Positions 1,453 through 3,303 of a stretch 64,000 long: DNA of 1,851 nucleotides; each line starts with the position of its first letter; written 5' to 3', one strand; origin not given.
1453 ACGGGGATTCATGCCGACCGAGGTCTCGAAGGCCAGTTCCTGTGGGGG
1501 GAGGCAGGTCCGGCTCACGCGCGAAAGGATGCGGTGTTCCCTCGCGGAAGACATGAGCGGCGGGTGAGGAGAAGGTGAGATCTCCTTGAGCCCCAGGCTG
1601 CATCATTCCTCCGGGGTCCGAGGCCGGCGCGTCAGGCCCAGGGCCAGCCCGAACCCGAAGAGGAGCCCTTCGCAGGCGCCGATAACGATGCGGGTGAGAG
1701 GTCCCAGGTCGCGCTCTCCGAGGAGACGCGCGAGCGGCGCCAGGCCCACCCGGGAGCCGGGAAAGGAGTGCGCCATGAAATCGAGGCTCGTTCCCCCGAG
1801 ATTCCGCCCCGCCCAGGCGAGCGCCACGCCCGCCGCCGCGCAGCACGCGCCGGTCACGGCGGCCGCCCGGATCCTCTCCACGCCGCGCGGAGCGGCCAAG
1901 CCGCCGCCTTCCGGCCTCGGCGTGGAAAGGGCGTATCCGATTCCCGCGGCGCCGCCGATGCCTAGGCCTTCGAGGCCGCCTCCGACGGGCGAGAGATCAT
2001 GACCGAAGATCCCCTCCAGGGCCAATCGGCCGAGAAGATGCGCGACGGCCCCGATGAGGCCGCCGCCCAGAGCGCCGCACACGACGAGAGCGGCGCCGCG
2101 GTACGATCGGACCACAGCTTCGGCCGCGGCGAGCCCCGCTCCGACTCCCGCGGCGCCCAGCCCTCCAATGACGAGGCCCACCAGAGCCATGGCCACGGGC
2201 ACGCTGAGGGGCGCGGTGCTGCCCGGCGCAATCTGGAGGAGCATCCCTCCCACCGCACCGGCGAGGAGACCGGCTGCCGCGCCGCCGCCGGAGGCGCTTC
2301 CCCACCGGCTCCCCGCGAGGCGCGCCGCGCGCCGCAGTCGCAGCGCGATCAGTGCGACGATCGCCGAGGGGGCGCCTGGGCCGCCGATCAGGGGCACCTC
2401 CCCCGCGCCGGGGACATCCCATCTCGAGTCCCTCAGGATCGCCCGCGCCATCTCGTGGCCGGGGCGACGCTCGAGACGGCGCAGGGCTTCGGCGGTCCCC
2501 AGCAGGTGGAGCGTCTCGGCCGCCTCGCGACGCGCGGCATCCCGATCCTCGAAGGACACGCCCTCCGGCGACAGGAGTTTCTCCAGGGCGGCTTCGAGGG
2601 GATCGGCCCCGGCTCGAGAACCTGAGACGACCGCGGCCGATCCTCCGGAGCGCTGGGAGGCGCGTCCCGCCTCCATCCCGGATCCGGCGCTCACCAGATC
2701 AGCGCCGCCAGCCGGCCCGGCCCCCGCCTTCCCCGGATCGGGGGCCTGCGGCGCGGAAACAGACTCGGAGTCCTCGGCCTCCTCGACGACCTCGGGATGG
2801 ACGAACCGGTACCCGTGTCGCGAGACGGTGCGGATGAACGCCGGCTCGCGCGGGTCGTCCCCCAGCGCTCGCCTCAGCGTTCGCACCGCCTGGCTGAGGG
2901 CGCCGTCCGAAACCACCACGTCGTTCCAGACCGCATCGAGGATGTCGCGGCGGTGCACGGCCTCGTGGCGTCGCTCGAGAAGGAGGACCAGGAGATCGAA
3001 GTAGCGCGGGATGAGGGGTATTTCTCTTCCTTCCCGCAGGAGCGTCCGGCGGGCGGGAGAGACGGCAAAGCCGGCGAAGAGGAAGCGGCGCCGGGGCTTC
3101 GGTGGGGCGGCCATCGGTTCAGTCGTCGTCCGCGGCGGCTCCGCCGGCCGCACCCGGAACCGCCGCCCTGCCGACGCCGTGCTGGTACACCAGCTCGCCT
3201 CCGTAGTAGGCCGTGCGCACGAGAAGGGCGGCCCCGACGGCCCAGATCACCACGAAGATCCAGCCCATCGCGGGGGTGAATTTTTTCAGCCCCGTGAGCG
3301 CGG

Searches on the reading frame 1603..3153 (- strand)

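Call 66: search_protein_families(library=pfam, proteins=[window:1603-3153:-], max_evalue=0.00001)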
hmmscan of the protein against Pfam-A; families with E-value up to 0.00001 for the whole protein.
window:1603-3153:- (516 aa): 1 family
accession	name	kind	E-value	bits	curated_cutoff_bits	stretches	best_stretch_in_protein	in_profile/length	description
PF00486.34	Trans_reg_C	-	2.9e-17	63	26.2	1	42-117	1-77/77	Transcriptional regulatory protein, C terminal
